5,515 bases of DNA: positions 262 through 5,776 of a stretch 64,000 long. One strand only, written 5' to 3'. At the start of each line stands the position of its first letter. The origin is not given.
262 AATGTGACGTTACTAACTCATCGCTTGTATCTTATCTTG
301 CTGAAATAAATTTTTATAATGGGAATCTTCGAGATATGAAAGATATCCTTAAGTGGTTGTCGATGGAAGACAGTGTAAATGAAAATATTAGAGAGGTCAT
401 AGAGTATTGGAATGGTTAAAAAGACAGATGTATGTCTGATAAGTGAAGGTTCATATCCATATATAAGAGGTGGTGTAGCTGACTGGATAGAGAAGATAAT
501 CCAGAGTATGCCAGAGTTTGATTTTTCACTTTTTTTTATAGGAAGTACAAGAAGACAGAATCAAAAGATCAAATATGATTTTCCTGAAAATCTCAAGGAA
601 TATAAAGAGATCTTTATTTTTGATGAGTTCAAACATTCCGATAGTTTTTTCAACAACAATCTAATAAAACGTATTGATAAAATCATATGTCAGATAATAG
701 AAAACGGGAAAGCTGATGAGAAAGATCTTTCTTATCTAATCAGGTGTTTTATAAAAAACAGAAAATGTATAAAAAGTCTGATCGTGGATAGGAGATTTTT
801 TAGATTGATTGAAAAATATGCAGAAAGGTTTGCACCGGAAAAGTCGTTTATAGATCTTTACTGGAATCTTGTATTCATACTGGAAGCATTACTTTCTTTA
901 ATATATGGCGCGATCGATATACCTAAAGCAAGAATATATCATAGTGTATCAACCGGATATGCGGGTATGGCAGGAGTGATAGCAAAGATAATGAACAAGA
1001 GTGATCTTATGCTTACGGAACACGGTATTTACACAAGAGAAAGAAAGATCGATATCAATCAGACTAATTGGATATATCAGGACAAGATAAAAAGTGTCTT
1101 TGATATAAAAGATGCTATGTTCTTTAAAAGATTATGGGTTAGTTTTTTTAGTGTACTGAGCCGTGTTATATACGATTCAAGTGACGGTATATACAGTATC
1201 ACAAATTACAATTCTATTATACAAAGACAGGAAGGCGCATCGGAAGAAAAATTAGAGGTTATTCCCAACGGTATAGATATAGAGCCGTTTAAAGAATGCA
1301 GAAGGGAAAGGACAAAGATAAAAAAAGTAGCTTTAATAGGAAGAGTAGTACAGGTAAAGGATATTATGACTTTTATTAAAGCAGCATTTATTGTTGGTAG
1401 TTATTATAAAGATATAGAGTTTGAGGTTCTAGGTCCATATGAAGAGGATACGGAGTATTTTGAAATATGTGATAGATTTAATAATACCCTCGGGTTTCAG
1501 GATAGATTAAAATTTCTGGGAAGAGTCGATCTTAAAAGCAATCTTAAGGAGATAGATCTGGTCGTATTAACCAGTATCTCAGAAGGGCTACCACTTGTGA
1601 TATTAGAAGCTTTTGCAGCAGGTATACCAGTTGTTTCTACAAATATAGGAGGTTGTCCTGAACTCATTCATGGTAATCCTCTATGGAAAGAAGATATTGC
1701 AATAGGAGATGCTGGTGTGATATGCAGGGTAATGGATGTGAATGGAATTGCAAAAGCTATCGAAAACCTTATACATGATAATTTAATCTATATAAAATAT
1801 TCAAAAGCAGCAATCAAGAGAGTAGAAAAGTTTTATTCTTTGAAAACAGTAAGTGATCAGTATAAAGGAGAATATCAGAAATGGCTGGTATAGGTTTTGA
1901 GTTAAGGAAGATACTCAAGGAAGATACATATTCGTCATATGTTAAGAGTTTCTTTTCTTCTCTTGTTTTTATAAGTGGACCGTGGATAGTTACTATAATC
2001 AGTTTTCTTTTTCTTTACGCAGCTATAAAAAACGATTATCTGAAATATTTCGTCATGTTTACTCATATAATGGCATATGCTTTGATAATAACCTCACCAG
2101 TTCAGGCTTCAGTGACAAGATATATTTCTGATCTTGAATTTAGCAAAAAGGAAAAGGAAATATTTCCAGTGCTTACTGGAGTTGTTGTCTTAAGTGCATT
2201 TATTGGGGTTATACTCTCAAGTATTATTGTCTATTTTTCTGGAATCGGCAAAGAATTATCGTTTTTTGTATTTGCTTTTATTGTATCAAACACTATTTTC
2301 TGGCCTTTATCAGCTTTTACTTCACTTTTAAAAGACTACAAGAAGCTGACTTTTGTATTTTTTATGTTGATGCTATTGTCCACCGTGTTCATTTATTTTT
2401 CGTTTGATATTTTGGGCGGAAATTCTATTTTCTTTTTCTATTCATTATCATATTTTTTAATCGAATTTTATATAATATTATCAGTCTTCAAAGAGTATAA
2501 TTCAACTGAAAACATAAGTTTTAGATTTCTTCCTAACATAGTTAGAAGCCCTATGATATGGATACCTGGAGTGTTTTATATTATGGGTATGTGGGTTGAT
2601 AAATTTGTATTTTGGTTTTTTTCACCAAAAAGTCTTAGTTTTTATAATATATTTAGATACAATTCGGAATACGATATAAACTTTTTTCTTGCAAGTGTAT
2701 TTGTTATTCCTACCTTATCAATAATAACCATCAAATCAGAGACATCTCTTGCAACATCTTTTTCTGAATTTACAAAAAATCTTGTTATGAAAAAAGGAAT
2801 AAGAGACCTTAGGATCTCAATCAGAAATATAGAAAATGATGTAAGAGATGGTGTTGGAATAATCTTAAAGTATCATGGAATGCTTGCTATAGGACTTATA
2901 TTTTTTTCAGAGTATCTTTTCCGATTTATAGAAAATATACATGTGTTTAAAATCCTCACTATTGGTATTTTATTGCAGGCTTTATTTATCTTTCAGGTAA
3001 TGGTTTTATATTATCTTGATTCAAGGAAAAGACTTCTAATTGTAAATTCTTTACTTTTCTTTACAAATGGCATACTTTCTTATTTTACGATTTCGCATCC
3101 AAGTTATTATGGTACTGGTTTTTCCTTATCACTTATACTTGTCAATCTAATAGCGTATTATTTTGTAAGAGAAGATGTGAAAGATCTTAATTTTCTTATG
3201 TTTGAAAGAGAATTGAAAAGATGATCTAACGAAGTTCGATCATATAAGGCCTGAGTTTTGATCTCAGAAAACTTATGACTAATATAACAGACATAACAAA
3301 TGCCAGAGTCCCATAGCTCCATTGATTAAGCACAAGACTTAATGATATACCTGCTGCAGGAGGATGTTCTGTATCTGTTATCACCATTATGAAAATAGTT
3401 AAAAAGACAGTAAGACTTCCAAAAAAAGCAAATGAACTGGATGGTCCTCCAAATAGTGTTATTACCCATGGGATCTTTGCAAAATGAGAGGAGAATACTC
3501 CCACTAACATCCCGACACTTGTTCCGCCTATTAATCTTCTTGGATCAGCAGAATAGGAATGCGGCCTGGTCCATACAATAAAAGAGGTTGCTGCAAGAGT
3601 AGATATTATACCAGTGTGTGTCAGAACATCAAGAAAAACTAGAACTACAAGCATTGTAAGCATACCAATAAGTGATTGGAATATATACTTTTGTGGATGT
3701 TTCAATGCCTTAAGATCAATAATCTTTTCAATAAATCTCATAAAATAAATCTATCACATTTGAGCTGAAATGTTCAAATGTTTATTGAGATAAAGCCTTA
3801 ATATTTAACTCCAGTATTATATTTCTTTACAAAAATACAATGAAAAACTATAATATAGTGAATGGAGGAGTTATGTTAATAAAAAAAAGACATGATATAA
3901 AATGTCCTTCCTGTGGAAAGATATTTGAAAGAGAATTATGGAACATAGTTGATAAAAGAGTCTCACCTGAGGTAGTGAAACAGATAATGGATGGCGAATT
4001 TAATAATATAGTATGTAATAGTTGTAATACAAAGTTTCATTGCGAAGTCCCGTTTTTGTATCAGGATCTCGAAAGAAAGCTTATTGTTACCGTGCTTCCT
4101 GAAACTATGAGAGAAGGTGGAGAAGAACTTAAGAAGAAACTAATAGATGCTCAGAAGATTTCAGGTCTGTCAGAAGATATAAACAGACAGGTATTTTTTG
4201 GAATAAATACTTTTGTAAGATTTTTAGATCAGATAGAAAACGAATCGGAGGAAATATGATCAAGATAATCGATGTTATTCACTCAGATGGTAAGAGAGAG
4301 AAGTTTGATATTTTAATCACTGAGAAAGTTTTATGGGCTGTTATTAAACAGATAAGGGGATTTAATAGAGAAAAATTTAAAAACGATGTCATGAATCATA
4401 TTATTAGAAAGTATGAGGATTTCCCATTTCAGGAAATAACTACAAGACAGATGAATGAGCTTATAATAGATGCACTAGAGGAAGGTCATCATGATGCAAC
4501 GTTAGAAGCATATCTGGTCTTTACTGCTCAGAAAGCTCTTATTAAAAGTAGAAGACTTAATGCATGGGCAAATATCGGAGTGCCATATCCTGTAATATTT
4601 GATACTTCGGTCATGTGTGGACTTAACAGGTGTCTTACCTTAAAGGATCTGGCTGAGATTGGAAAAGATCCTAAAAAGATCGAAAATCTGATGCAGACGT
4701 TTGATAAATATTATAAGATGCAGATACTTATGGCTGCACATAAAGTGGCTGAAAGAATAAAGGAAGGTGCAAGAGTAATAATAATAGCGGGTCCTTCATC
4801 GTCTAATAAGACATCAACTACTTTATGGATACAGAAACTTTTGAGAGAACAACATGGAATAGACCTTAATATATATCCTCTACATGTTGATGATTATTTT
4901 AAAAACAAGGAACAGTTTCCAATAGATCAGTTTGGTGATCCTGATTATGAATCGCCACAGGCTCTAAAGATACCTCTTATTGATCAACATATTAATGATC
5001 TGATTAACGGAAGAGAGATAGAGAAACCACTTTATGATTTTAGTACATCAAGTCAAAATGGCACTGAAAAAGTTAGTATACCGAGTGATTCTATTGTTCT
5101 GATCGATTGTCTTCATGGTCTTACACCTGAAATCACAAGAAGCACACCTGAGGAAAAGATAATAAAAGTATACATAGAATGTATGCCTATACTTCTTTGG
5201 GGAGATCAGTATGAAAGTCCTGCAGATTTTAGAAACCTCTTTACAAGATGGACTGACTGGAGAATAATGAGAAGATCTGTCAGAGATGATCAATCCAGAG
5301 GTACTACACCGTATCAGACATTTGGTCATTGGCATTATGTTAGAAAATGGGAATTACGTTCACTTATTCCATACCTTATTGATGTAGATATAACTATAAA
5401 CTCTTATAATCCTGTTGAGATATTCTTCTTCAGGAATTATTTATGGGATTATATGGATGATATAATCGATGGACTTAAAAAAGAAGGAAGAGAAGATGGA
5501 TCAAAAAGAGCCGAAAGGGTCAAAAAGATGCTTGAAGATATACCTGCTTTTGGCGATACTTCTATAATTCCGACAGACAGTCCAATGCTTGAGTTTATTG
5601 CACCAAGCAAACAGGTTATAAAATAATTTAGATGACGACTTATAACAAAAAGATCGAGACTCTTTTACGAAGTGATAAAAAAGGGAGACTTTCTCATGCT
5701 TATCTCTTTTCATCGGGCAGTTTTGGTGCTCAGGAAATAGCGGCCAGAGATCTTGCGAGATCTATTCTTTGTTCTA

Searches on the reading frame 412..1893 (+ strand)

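Call 69: search_protein_families(library=pfam, proteins=[window:412-1893:+], max_evalue=0.00001)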
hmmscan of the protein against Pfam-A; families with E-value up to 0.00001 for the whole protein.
window:412-1893:+ (493 aa): 4 families
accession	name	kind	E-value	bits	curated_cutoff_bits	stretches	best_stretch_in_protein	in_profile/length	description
PF11997.14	DUF3492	-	5.4e-72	243.2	23.3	1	5-279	1-268/268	Domain of unknown function (DUF3492)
PF13692.12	Glyco_trans_1_4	-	8.3e-24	84.9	27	1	304-456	2-142/142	Glycosyl transferases group 1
PF00534.26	Glycos_transf_1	-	1.1e-21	77.6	26.4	1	298-469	10-171/172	Glycosyl transferases group 1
PF20706.3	GT4-conflict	-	1.8e-08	34.2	26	1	278-456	171-357/385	Family 4 Glycosyltransferase in conflict systems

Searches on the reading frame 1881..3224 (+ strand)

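Call 69: search_protein_families(library=pfam, proteins=[window:1881-3224:+], max_evalue=0.00001)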
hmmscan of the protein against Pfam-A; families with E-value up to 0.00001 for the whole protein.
window:1881-3224:+ (447 aa): 1 family
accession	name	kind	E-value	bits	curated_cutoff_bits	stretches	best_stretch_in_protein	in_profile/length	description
PF16933.10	PelG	-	1.4e-79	268.6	29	1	1-441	1-452/452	Putative exopolysaccharide Exporter (EPS-E)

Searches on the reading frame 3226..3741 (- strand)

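Call 69: search_protein_families(library=pfam, proteins=[window:3226-3741:-], max_evalue=0.00001)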
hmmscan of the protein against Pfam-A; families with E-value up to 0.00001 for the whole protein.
window:3226-3741:- (171 aa): 1 family
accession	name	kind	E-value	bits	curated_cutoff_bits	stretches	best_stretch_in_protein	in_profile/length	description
PF04982.19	TM_HPP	-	8.8e-16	58.3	27.2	1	17-154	6-134/157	HPP, transmembrane region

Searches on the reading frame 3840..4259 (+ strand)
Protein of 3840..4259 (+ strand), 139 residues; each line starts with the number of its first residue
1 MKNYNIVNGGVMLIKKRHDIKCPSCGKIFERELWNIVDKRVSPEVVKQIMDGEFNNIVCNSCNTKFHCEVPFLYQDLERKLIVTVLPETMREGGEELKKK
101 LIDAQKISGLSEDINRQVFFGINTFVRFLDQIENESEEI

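Call 69: search_protein_families(library=pfam, proteins=[window:3840-4259:+], max_evalue=0.00001)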
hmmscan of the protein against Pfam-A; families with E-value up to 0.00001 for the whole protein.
window:3840-4259:+ (139 aa): 1 family
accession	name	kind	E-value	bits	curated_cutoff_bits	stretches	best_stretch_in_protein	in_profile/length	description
PF14353.12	CpXC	-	2.7e-20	73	25.4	1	20-125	1-101/121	CpXC protein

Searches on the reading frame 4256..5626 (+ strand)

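Call 69: search_protein_families(library=pfam, proteins=[window:4256-5626:+], max_evalue=0.00001)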
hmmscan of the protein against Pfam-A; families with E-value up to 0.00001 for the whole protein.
window:4256-5626:+ (456 aa): 2 families
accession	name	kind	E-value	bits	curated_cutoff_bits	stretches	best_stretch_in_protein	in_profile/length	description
PF00485.24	PRK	-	1.8e-07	31.7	22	1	174-293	1-124/196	Phosphoribulokinase / Uridine kinase family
PF03477.21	ATP-cone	-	1.1e-06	29.5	25.8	1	7-92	3-85/88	ATP cone domain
